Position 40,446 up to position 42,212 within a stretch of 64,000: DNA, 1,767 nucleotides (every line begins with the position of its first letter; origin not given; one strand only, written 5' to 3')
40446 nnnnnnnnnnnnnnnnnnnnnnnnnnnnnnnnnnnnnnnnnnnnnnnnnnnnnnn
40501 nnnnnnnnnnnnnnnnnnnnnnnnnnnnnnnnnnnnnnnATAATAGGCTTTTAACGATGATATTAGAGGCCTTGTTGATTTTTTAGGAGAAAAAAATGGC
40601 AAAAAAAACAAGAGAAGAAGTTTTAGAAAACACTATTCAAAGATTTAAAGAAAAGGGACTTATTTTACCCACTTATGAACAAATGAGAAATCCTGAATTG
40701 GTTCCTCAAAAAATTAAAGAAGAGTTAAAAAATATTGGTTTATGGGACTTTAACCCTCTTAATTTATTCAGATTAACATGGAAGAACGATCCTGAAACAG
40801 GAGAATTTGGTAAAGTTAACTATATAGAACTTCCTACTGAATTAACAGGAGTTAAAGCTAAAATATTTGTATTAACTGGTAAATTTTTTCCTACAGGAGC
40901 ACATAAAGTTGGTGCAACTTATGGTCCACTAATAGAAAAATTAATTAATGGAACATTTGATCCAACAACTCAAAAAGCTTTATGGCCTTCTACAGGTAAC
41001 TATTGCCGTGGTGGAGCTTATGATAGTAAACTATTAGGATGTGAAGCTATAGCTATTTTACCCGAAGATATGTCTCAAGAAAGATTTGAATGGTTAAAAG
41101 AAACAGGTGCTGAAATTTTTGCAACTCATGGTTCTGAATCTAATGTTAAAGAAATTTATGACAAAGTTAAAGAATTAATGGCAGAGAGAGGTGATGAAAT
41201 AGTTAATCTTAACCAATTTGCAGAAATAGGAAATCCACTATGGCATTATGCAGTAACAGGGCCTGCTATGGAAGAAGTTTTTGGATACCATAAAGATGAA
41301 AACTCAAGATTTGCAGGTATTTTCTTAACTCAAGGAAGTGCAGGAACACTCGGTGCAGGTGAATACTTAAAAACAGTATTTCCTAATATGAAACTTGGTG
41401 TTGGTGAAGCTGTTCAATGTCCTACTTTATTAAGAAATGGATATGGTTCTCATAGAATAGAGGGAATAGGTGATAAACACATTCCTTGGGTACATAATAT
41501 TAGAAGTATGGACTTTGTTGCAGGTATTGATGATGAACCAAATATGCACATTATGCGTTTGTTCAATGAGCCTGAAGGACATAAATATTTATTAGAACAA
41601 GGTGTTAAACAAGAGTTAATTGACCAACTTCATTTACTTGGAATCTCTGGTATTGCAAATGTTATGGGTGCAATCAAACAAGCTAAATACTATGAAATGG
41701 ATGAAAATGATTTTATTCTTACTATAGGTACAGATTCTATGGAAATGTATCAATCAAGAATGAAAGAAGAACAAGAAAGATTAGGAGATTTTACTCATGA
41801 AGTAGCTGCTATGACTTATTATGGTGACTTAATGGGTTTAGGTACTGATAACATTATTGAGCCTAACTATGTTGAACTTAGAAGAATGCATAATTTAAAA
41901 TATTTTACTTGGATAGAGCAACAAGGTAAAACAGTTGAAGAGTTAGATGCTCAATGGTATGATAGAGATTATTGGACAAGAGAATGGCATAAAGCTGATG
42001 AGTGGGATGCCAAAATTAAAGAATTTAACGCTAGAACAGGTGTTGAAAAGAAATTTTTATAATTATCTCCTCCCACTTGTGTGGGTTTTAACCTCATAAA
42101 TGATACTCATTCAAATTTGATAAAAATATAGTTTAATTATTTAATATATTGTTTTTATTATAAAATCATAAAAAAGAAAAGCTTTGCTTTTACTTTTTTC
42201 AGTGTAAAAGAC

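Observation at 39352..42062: YgeW-like knotted carbamoyltransferase paired with a TrpB-like PLP enzyme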

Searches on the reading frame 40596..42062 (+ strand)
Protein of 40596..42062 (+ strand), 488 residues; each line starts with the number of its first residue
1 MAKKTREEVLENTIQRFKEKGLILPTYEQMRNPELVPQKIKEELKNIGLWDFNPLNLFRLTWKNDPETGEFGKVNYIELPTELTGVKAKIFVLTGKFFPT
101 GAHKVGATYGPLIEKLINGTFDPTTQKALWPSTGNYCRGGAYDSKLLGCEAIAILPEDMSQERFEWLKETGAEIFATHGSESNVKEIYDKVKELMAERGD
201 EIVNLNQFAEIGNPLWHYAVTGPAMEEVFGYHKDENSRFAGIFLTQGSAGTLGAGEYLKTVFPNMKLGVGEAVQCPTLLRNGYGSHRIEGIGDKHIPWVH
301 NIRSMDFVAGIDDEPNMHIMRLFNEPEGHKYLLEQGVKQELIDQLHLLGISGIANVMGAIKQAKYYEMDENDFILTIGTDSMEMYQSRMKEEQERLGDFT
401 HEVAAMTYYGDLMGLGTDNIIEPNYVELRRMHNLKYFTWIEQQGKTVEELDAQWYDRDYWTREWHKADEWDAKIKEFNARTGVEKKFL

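Call 3: search_protein_families(library=pfam, proteins=[window:40596-42062:+], max_evalue=0.01)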
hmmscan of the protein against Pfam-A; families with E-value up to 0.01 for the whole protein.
window:40596-42062:+ (488 aa): 1 family
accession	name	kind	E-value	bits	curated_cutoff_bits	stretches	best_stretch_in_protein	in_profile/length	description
PF00291.31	PALP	-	2.6e-15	57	35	1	77-323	11-256/295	Pyridoxal-phosphate dependent enzyme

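Call 4: search_protein_families(library=ncbifam, proteins=[window:40596-42062:+], max_evalue=0.01)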
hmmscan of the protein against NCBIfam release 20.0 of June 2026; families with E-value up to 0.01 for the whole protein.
window:40596-42062:+ (488 aa): 17 families
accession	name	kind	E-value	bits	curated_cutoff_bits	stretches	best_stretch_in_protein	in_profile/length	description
TIGR01139.1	cysK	equivalog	1.3e-27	96.8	350.95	1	82-387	15-294/298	cysteine synthase A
TIGR01136.1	cysKM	subfamily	3.8e-26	92.2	344.15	1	84-387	17-295/299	cysteine synthase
NF007989.0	PRK10717.1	equivalog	4.2e-19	68.8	387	1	131-389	71-316/334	cysteine synthase A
TIGR01137.1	cysta_beta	equivalog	1.4e-16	60.3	510.25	1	117-389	55-309/457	cystathionine beta-synthase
NF008735.0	PRK11761.1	equivalog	7.4e-11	41.8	413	1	129-327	67-250/296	cysteine synthase CysM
TIGR01138.1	cysM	equivalog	3.3e-09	36.7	394.2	1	90-324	25-243/290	cysteine synthase B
TIGR03945.1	PLP_SbnA_fam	equivalog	9.8e-09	34.7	349.95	1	75-318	9-246/304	2,3-diaminopropionate biosynthesis protein SbnA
NF053679.1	CysteaSynCapA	equivalog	1.2e-07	30.9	600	1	144-328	86-274/329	cysteate synthase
TIGR01124.1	ilvA_2Cterm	equivalog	7e-05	21.6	411.3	1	129-267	69-196/499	threonine ammonia-lyase, biosynthetic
NF004996.0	PRK06381.1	equivalog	0.00014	21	266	1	132-190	70-129/319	threonine synthase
NF006058.0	PRK08206.1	equivalog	0.00033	19.3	276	1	133-179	124-170/402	diaminopropionate ammonia-lyase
TIGR01127.1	ilvA_1Cterm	equivalog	0.0015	17.6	378.75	1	88-203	15-123/380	threonine ammonia-lyase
TIGR01747.1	diampropi_NH3ly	subfamily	0.0028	16.5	274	1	132-177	101-146/376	diaminopropionate ammonia-lyase family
NF052478.1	CystDsulMYC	equivalog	0.0048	16.3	600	1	95-210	44-152/354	L-cysteine desulfhydrase Cds1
NF006674.0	PRK09224.1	subfamily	0.0048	15.6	577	1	130-267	78-204/508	threonine ammonia-lyase IlvA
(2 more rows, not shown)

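Call 9: find_homologous_proteins(query=window:40596-42059:+, max_evalue=0.00001)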
Query window:40596-42059:+ (488 aa): 8000 proteins with E <= 0.00001 among 8000 candidates; the best 120 are listed.
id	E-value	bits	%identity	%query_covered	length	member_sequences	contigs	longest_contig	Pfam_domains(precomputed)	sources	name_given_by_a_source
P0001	0.0e+0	1141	100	100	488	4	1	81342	PF00291.32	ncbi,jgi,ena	-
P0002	0.0e+0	1058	91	100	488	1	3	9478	PF00291.32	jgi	jgi:cysteine synthase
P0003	0.0e+0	1050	90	100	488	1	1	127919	PF00291.32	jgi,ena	-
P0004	0.0e+0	1019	88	100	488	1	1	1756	PF00291.32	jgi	-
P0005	7.3e-252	855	73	99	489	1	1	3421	PF00291.32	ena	-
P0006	1.8e-249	847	73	100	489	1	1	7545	PF00291.32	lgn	-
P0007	6.2e-249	845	72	99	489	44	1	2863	PF00291.32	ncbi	-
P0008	2.8e-248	843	72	100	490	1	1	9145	PF00291.32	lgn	-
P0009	3.4e-248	843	73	99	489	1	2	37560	PF00291.32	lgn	-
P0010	4.4e-248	843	72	99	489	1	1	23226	PF00291.32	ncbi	ncbi:MAG: pyridoxal-phosphate dependent enzyme [Candidatus Cloacimonadales bacterium]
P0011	2.2e-247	840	72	99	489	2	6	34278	PF00291.32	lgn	-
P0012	4.8e-247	839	72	99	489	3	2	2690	PF00291.32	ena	-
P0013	8.5e-247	838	73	99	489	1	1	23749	PF00291.32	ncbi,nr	ncbi:pyridoxal-phosphate dependent enzyme [Desulfosarcina sp.]|nr:pyridoxal-phosphate dependent enzy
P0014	1.7e-246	837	71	99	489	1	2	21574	PF00291.32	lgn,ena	-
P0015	2.6e-246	837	72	99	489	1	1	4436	PF00291.32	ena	-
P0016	4.8e-246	836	71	99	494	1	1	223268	PF00291.32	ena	-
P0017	1.4e-245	834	71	99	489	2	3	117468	PF00291.32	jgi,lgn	jgi:cysteine synthase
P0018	1.8e-245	834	71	100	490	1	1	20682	PF00291.32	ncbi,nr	ncbi:MAG: pyridoxal-5-phosphate-dependent protein subunit beta [Candidatus Cloacimonas sp. SDB]|nr:M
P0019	1.9e-245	834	71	99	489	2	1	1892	PF00291.32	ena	-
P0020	2.7e-245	833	71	99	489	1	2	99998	PF00291.32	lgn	-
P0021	4.3e-245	833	72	99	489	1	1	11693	PF00291.32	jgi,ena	-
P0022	8.0e-245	832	71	99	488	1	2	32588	PF00291.32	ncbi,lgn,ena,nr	ncbi:MAG: pyridoxal-phosphate dependent enzyme [Candidatus Cloacimonetes bacterium]|nr:pyridoxal-pho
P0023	2.3e-244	830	71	99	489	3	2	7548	PF00291.32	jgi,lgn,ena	jgi:cysteine synthase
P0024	3.5e-244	830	71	99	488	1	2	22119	PF00291.32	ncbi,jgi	jgi:cysteine synthase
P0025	3.6e-244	830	72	99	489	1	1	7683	PF00291.32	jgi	jgi:cysteine synthase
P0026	3.8e-244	830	71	99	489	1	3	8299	PF00291.32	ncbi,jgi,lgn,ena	-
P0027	3.8e-244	830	71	99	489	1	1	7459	PF00291.32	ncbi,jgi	-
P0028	4.1e-244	829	72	99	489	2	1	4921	PF00291.32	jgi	jgi:cysteine synthase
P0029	5.0e-244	829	70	99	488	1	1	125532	PF00291.32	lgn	-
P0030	5.8e-244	829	70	99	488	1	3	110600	PF00291.32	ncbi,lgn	-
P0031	6.9e-244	829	72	99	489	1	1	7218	PF00291.32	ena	-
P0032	7.4e-244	829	71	99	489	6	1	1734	PF00291.32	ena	-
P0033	9.2e-244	828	70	99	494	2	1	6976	PF00291.32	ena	-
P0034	1.1e-243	828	72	99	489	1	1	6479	PF00291.32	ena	-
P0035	1.4e-243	828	71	100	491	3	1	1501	PF00291.32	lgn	-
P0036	1.7e-243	827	72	99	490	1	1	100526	PF00291.32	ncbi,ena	-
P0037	3.0e-243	827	72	99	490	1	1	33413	PF00291.32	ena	-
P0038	3.3e-243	826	71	99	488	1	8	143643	PF00291.32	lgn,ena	-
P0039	3.6e-243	826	71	99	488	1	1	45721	PF00291.32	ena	-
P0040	5.5e-243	826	71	99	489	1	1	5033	PF00291.32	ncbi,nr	ncbi:MAG: pyridoxal-phosphate dependent enzyme [Bacteroidales bacterium]|nr:pyridoxal-phosphate depe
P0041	7.9e-243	825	72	98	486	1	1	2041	PF00291.32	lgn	-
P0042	9.1e-243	825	72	99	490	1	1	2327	PF00291.32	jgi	-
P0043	9.4e-243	825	71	99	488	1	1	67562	PF00291.32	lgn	-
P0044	9.6e-243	825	72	99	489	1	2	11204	PF00291.32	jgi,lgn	-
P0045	1.2e-242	825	71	99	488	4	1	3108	PF00291.32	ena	-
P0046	1.6e-242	824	71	99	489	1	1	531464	PF00291.32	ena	-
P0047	2.8e-242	823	72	99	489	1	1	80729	PF00291.32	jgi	jgi:cysteine synthase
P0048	3.0e-242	823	71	99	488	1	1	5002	PF00291.32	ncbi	-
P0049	3.1e-242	823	71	99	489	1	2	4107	PF00291.32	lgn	-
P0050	3.3e-242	823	71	98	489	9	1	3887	PF00291.32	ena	-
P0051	3.6e-242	823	70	99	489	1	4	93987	PF00291.32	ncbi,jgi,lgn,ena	-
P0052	3.7e-242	823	70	99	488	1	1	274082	PF00291.32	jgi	-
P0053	4.1e-242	823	71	99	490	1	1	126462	PF00291.32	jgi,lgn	-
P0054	4.2e-242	823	71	99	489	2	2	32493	PF00291.32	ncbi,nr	ncbi:MAG: pyridoxal-phosphate dependent enzyme [Bacteroidales bacterium]|nr:pyridoxal-phosphate depe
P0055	4.7e-242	823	71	99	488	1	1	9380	PF00291.32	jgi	-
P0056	4.8e-242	823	72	99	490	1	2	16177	PF00291.32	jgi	jgi:cysteine synthase A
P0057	5.4e-242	822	71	99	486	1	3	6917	PF00291.32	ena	-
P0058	5.7e-242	822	71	98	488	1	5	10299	PF00291.32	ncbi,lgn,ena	-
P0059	6.5e-242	822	71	99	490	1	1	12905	PF00291.32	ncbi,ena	-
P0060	7.6e-242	822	71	99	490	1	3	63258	PF00291.32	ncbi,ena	-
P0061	1.2e-241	821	71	99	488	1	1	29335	PF00291.32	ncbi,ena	-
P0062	1.7e-241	821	71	99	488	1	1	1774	PF00291.32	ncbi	-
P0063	1.8e-241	821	70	99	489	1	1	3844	PF00291.32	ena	-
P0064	2.3e-241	820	71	99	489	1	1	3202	PF00291.32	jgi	jgi:cysteine synthase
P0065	2.4e-241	820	71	99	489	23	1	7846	PF00291.32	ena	-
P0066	2.8e-241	820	70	99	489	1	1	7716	PF00291.32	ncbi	-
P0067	3.5e-241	820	70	99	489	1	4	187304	PF00291.32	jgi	-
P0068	3.8e-241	820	71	99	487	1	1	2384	PF00291.32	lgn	-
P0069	3.8e-241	820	71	99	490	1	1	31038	PF00291.32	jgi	jgi:cysteine synthase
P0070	4.2e-241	819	70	99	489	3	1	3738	PF00291.32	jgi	jgi:cysteine synthase A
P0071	5.3e-241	819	71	99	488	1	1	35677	PF00291.32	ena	-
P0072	5.5e-241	819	71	99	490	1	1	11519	PF00291.32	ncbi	-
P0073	5.6e-241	819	70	100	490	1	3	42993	PF00291.32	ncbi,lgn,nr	ncbi:MAG: pyridoxal-phosphate dependent enzyme [Candidatus Cloacimonetes bacterium]|nr:pyridoxal-pho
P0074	5.9e-241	819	72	99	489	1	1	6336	PF00291.32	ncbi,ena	-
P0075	6.3e-241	819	70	99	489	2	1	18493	PF00291.32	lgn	-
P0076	6.4e-241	819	70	99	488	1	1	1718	PF00291.32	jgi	-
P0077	6.7e-241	819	71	99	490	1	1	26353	PF00291.32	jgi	-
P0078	6.8e-241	819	71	99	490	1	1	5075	PF00291.32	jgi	-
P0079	9.3e-241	818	70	99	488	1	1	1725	PF00291.32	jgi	jgi:cysteine synthase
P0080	1.3e-240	818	70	100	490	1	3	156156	PF00291.32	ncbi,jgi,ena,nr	ncbi:MAG: pyridoxal-phosphate dependent enzyme [Candidatus Tenebribacter davisii]|nr:pyridoxal-phosp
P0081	1.5e-240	818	71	99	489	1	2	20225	PF00291.32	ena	-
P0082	1.6e-240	818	69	99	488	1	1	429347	PF00291.32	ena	-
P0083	1.8e-240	817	70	100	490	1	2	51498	PF00291.32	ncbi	-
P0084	2.6e-240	817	70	100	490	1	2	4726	PF00291.32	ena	-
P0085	2.7e-240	817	71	99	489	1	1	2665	PF00291.32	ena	-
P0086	3.8e-240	816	70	99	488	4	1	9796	PF00291.32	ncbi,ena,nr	ncbi:MAG: pyridoxal-phosphate dependent enzyme [Candidatus Cloacimonetes bacterium]|nr:pyridoxal-pho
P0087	4.3e-240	816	70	99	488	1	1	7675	PF00291.32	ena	-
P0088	4.5e-240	816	70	99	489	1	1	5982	PF00291.32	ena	-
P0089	6.2e-240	816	71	99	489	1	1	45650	PF00291.32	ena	-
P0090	6.8e-240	815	70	99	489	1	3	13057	PF00291.32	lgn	-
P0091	7.1e-240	815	70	99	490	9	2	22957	PF00291.32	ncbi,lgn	-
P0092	7.1e-240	815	69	99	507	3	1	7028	PF00291.32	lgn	-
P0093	9.7e-240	815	70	99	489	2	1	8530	PF00291.32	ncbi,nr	ncbi:MAG TPA: pyridoxal-phosphate dependent enzyme [Candidatus Cloacimonadota bacterium]|nr:pyridoxa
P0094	1.0e-239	815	70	99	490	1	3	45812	PF00291.32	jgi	jgi:cysteine synthase A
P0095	1.3e-239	815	71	99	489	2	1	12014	PF00291.32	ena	-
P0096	1.5e-239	814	70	100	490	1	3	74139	PF00291.32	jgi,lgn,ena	jgi:cysteine synthase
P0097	1.6e-239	814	70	99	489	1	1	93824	PF00291.32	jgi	jgi:cysteine synthase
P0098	2.2e-239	814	70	99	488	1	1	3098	PF00291.32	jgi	-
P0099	2.3e-239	814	71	99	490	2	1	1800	PF00291.32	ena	-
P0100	3.0e-239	813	70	99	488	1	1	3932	PF00291.32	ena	-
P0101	3.2e-239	813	70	99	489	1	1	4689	PF00291.32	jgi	-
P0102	3.3e-239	813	71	99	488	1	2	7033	PF00291.32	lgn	-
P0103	3.4e-239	813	70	100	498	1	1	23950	PF00291.32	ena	-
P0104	3.4e-239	813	70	99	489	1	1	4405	PF00291.32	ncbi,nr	ncbi:MAG: pyridoxal-phosphate dependent enzyme [Bacteroidales bacterium]|nr:pyridoxal-phosphate depe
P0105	3.7e-239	813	70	99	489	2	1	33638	PF00291.32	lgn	-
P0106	4.1e-239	813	70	99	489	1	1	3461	PF00291.32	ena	-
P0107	4.9e-239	813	70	99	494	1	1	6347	PF00291.32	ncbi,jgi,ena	-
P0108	6.2e-239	812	69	99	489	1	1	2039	PF00291.32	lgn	-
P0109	7.0e-239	812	70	99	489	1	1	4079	PF00291.32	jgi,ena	-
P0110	7.3e-239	812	70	99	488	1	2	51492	PF00291.32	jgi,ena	-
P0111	7.4e-239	812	70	99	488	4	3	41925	PF00291.32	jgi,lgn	jgi:cysteine synthase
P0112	8.5e-239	812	70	99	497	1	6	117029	PF00291.32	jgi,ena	-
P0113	8.8e-239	812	71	99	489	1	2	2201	PF00291.32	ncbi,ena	-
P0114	9.1e-239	812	70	99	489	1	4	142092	PF00291.32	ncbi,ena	-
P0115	1.0e-238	812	70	99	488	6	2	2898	PF00291.32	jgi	-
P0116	1.0e-238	812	70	99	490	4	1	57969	PF00291.32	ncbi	-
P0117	1.1e-238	812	70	99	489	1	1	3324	PF00291.32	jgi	-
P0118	1.1e-238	811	69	100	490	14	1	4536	PF00291.32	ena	-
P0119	1.5e-238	811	70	99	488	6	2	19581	PF00291.32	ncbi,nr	ncbi:MAG: pyridoxal-phosphate dependent enzyme [Candidatus Cloacimonetes bacterium]|nr:pyridoxal-pho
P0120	1.9e-238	811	71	99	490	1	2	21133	PF00291.32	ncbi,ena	-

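Call 11: find_related_loci(query=A1, collection=genome_contigs, flank=8000)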
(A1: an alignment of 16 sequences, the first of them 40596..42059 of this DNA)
Query A1 (488 aa) in genome_contigs; peptide patterns used: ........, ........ (x = any residue, [..] = any of these).
600 stretches matched a pattern (row limit reached: there are more); 598 encode a relative of the query (tblastn E <= 1e-3); the best 80 are kept; 80 distinct loci.
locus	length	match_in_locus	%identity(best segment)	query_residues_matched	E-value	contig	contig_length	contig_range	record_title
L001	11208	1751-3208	73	4-487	0e+0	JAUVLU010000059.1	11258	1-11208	MAG: Candidatus Cloacimonadota bacterium isolate CSMAG_514 CSMAG_514_k141_635134_length_11258_cov_116.0000, whole genome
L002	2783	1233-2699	71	1-487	0e+0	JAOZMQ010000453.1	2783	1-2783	MAG: Candidatus Cloacimonadota bacterium isolate GMC3.metabat2.36 GMC3_22666_length_2783_cov_8.511364, whole genome shot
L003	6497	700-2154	70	7-488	0e+0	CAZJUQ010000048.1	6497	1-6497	MAG TPA_asm: uncultured Lentimicrobiaceae bacterium isolate binchicken_co219_298 genome assembly, contig: k141_118305, w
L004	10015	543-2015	69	1-488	0e+0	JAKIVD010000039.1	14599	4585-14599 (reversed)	MAG: Bacteroidales bacterium isolate D100SM.bin.7 NODE_1603_length_14599_cov_5.079256, whole genome shotgun sequence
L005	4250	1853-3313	69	4-487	0e+0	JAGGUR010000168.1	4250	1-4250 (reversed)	MAG: Candidatus Cloacimonadota bacterium isolate AUK079 PB_MBMC_033_c_000000000112, whole genome shotgun sequence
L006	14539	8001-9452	69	7-487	0e+0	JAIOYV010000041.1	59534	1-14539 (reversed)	MAG: Bacteroidales bacterium isolate Tobar12.5m-G22 Tobar12-5m-C388, whole genome shotgun sequence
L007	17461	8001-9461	69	3-487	0e+0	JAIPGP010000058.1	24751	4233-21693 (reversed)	MAG: Candidatus Cloacimonadota bacterium isolate Tobar13.5m-G52 Tobar13-5m-C2254, whole genome shotgun sequence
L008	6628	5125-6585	69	5-488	0e+0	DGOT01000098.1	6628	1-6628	MAG TPA_asm: Bacteroidales bacterium UBA4459 UBA4459_contig_233959, whole genome shotgun sequence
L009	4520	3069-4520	69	7-487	0e+0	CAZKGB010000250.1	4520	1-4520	MAG TPA_asm: uncultured Lentimicrobiaceae bacterium isolate binchicken_co291_82 genome assembly, contig: NODE_8525_lengt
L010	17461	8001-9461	69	4-488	0e+0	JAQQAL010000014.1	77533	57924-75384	MAG: Candidiatus Thalassospirochaeta sargassi isolate JB008 k141_18166, whole genome shotgun sequence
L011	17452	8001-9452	70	6-487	0e+0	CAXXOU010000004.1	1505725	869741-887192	MAG: Candidatus Cloacimonadales bacterium isolate b7261744-8048-4391-bc20-4309e884055d genome assembly, contig: contig_4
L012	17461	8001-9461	68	4-488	0e+0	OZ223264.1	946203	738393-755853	MAG: Spirochaetia bacterium isolate 50ab941f-e521-41e2-bb97-00a459704a5b genome assembly, chromosome: 1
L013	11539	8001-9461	69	5-488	0e+0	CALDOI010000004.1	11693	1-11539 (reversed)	MAG TPA_asm: uncultured Bacteroidetes bacterium isolate ERR2206790_bin.0_CONCOCT_v1.1_MAG genome assembly, contig: ERZ89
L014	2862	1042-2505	68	4-488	0e+0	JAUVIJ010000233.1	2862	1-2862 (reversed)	MAG: Candidatus Cloacimonadota bacterium isolate CSMAG_425 CSMAG_425_k127_1981288_length_2862_cov_23.3408, whole genome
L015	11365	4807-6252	67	8-488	0e+0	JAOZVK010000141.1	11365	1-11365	MAG: Bacteroidales bacterium isolate GMC9.metabat2.98 GMC9_2283_length_11365_cov_22.841468, whole genome shotgun sequenc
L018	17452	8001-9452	64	7-488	0e+0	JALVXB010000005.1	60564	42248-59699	MAG: Caldisericaceae bacterium isolate M10_metabat2_scaf2bin.063 M10_NODE_153_length_60564_cov_30.469381, whole genome s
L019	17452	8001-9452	63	7-488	0e+0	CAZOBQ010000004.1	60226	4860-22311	MAG TPA_asm: uncultured Lentisphaeria bacterium isolate binchicken_co28_69 genome assembly, contig: NODE_357_length_6022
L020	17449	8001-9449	63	7-487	0e+0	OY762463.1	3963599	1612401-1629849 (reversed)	MAG: Candidatus Cloacimonadales bacterium isolate 65c66405-a38e-4cb1-a3a4-7640fae4a1c6 genome assembly, chromosome: 1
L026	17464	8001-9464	61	2-487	0e+0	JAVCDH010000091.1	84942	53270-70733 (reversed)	MAG: Candidatus Euphemobacter frigidus isolate MAG_3300031227_11 Ga0307928_10000018, whole genome shotgun sequence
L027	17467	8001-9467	61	4-485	0e+0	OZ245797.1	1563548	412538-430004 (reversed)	MAG: Candidatus Cloacimonadales bacterium isolate fc3f51d0-d714-4435-a6aa-687eb898d1db genome assembly, chromosome: 1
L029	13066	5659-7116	63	4-487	0e+0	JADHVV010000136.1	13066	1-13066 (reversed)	MAG: candidate division KSB1 bacterium isolate BS750m-G10 BS-750m-C8365, whole genome shotgun sequence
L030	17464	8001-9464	61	4-487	0e+0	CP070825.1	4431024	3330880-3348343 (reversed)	MAG: Candidatus Aminicenantes bacterium isolate bin112 chromosome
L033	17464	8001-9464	60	2-487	0e+0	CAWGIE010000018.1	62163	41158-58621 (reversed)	MAG: uncultured bacterium isolate MFD02416.bin.2.262 genome assembly, contig: contig_40408, whole genome shotgun sequenc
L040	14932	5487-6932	59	4-483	0e+0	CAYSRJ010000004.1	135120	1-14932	MAG TPA_asm: uncultured Spirochaetota bacterium isolate binchicken_co94_333 genome assembly, contig: NODE_67_length_1351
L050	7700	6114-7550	57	10-487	0e+0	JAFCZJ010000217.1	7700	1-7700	MAG: Deltaproteobacteria bacterium isolate AB_03_Bin_195 AB_03_Bin_195_scaffold_14019, whole genome shotgun sequence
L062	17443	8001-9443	57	1-483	0e+0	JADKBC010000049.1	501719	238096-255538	MAG: Holophaga sp. isolate Mari_18-Q3-R65-66_MAXAC.049 tig00869194-10-5014000, whole genome shotgun sequence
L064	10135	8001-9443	56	6-485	0e+0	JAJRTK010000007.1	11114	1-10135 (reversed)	MAG: bacterium isolate Dive96_bin1.51 k141_181208, whole genome shotgun sequence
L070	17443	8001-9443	57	7-483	0e+0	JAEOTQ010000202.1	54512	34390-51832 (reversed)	MAG: Candidatus Hodarchaeota archaeon isolate YT2_065 k127_53948412, whole genome shotgun sequence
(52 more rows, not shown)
